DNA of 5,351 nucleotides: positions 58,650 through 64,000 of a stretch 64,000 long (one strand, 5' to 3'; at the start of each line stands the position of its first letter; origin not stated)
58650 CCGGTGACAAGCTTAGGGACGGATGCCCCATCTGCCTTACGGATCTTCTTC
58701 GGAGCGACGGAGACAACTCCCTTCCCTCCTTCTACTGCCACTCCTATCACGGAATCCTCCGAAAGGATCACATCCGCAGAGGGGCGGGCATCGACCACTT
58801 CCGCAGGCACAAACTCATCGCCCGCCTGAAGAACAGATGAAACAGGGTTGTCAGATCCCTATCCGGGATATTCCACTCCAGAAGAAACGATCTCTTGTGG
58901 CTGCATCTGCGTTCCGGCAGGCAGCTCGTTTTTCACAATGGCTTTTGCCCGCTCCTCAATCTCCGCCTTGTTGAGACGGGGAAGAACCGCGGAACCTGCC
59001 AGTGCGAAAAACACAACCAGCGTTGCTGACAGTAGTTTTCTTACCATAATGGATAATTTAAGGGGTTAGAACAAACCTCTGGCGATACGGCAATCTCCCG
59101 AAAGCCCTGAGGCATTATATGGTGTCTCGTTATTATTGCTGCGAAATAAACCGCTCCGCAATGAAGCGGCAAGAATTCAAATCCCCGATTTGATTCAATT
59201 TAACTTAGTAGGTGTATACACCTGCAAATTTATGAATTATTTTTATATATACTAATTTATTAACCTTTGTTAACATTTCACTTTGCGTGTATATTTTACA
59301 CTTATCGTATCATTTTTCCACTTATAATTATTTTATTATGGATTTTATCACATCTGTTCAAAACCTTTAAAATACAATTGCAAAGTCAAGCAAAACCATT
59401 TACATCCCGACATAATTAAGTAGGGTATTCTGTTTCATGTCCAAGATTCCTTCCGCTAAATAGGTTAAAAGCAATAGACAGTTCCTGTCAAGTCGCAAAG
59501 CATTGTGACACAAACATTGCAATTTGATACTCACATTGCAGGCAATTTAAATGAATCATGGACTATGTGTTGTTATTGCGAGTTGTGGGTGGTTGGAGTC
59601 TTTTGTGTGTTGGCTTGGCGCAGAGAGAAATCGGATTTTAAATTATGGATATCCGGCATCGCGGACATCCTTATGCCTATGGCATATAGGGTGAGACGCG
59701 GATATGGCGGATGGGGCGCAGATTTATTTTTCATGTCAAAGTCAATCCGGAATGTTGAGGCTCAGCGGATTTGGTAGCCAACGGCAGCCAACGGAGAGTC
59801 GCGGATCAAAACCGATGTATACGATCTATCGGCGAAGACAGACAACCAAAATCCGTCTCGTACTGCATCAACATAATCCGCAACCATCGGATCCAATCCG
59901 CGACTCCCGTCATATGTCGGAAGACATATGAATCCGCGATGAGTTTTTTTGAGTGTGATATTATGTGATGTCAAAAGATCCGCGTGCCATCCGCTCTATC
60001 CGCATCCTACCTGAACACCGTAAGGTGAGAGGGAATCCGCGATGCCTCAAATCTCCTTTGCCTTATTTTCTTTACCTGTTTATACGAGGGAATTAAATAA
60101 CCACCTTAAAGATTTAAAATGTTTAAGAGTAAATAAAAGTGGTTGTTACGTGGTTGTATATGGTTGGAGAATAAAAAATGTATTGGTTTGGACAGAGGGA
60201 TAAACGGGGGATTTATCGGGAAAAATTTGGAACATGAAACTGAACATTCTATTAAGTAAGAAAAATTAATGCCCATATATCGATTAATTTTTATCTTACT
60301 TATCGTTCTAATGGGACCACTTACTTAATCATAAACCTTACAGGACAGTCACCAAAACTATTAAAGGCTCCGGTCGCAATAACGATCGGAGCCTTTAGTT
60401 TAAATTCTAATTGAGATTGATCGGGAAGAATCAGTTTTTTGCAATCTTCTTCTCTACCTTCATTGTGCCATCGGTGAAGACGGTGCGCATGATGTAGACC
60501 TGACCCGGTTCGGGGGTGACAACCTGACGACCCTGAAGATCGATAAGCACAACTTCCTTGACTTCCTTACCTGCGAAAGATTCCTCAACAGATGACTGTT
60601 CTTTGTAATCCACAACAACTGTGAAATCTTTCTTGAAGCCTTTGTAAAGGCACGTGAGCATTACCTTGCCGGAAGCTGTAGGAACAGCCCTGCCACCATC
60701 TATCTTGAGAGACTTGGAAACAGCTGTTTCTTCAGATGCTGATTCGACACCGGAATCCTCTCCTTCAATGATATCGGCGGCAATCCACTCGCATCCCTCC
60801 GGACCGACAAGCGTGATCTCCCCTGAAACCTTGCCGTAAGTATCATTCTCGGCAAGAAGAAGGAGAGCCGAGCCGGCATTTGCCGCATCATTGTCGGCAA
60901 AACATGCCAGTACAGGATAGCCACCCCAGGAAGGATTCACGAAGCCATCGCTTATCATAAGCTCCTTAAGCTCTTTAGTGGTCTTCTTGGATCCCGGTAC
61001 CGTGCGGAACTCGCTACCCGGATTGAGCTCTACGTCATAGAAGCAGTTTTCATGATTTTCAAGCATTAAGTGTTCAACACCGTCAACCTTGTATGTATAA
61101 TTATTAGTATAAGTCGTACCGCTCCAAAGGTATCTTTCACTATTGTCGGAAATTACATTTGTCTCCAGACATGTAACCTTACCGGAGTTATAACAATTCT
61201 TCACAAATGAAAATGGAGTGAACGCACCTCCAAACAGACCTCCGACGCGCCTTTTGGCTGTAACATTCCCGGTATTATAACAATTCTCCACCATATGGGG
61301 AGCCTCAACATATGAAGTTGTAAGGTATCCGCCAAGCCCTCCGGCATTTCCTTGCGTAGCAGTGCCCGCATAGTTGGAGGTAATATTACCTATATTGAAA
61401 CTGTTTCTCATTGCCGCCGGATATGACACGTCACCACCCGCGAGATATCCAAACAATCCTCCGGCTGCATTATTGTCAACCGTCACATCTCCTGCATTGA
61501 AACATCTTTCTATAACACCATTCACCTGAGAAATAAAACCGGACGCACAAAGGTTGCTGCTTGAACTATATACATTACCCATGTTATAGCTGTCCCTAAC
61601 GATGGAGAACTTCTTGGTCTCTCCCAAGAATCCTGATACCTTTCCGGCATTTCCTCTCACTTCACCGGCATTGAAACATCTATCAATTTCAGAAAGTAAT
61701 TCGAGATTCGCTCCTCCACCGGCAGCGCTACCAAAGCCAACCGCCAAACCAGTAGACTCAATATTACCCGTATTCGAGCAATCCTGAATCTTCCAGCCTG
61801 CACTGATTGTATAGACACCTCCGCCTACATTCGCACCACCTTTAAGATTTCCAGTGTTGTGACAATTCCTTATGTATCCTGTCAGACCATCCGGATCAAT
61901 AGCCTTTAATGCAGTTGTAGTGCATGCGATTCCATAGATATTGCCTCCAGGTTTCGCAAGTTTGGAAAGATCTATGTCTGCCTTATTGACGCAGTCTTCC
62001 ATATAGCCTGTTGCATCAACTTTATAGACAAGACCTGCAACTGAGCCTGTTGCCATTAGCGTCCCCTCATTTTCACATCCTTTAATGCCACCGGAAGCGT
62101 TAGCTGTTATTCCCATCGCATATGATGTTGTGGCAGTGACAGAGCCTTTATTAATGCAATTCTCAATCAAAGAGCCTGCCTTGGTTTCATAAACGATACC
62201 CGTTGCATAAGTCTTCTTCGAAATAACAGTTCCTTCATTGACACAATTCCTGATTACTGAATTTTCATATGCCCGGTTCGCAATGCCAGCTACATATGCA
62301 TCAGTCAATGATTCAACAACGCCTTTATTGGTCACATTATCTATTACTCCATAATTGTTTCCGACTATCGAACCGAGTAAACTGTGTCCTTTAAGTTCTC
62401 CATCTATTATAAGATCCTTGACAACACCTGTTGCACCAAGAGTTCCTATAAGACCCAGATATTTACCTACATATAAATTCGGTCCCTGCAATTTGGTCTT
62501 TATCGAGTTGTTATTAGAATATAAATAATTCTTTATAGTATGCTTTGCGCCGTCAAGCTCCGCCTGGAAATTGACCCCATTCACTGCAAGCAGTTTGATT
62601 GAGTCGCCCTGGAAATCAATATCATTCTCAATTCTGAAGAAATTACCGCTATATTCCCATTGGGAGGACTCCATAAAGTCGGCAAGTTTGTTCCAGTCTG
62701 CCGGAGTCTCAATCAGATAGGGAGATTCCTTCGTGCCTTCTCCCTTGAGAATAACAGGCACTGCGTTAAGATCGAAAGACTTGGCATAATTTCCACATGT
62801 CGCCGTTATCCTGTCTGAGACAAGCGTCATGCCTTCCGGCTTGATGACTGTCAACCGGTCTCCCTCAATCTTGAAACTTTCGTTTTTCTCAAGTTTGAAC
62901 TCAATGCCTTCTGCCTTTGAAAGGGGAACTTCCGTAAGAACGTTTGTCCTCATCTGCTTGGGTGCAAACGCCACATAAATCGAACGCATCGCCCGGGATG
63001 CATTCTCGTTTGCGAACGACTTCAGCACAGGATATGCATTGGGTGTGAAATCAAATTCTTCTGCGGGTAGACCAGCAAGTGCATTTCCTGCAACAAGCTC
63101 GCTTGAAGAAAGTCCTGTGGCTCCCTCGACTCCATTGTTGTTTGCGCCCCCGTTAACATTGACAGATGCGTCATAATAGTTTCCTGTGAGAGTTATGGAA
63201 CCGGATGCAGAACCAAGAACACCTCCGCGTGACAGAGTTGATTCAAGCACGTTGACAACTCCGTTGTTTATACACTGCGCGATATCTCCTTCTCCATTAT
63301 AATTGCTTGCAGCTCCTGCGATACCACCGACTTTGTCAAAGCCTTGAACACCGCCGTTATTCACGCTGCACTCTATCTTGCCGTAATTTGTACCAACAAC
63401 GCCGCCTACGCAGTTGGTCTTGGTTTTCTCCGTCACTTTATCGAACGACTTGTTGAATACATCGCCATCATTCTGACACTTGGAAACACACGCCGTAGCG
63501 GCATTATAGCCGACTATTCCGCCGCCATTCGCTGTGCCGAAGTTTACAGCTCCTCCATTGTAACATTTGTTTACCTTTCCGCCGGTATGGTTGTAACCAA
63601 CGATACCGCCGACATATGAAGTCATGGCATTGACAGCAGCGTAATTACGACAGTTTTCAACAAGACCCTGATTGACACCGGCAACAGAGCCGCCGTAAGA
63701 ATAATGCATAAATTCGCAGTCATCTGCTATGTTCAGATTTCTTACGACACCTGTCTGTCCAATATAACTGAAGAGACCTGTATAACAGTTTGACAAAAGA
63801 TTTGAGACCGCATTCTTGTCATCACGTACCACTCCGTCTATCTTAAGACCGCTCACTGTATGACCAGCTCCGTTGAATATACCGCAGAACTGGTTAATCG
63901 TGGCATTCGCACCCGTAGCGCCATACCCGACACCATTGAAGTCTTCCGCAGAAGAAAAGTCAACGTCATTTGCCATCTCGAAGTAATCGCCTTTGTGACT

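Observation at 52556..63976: Tandem giant GLUG-repeat paralogs with a mosaic identity pattern indicating gene conversion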

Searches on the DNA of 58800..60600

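Call 57: search_rna_families(source=window, start=58800, end=60600, threshold=evalue, max_evalue=1)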
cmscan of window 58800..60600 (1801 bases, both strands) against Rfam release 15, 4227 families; matches with E-value up to 1: 0.
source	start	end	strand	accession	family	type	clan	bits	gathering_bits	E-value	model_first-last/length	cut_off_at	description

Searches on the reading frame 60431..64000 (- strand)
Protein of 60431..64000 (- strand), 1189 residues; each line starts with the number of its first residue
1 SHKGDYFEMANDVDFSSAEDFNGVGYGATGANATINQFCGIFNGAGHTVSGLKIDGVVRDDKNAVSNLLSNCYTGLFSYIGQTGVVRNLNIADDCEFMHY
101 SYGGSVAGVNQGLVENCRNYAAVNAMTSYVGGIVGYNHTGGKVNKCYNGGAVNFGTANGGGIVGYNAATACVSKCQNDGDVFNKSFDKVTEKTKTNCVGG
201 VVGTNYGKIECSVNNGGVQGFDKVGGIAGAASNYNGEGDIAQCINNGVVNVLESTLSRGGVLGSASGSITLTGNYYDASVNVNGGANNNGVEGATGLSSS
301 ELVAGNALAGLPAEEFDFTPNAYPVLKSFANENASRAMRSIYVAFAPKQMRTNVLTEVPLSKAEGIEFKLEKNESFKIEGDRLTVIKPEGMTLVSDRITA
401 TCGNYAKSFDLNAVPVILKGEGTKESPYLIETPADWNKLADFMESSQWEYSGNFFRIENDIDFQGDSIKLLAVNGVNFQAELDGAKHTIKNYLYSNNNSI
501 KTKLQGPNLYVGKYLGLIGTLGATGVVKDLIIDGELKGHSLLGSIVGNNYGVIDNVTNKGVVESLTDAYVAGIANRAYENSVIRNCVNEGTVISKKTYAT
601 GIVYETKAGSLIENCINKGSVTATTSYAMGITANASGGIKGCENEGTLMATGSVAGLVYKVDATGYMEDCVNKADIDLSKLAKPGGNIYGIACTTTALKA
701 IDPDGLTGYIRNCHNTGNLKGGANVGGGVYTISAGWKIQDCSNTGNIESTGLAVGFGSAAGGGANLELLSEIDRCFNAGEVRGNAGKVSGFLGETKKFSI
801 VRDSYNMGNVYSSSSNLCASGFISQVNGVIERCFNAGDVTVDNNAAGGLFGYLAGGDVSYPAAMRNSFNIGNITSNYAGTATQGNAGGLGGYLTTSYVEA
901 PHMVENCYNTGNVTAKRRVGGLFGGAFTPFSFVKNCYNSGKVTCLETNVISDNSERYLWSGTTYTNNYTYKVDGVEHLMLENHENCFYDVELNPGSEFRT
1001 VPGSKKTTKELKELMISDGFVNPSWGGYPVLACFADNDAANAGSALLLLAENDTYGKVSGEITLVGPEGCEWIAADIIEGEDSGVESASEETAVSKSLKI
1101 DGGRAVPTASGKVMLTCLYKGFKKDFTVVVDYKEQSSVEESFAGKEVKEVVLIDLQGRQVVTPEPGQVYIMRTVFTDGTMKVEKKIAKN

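Call 8: search_protein_families(library=pfam, proteins=[window:60431-64000:-], max_evalue=0.01)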
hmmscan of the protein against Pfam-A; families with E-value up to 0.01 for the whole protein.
window:60431-64000:- (1189 aa): 0 families

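Call 9: search_protein_families(library=ncbifam, proteins=[window:60431-64000:-], max_evalue=1)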
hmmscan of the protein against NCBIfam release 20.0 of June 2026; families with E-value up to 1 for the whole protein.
window:60431-64000:- (1189 aa): 1 family
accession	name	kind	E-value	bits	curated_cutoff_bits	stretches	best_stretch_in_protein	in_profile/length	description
NF046019.1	ZmpB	exception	0.14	9.2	3000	1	709-794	919-1001/1969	zinc metalloprotease B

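Call 10: search_protein_families(library=pfam, proteins=[window:60431-64000:-], max_evalue=10)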
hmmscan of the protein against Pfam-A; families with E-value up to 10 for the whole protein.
window:60431-64000:- (1189 aa): 1 family
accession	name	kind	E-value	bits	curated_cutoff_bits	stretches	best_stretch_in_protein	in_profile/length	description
PF07581.17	Glug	-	0.085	13.8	20.5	6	884-914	3-28/28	The GLUG motif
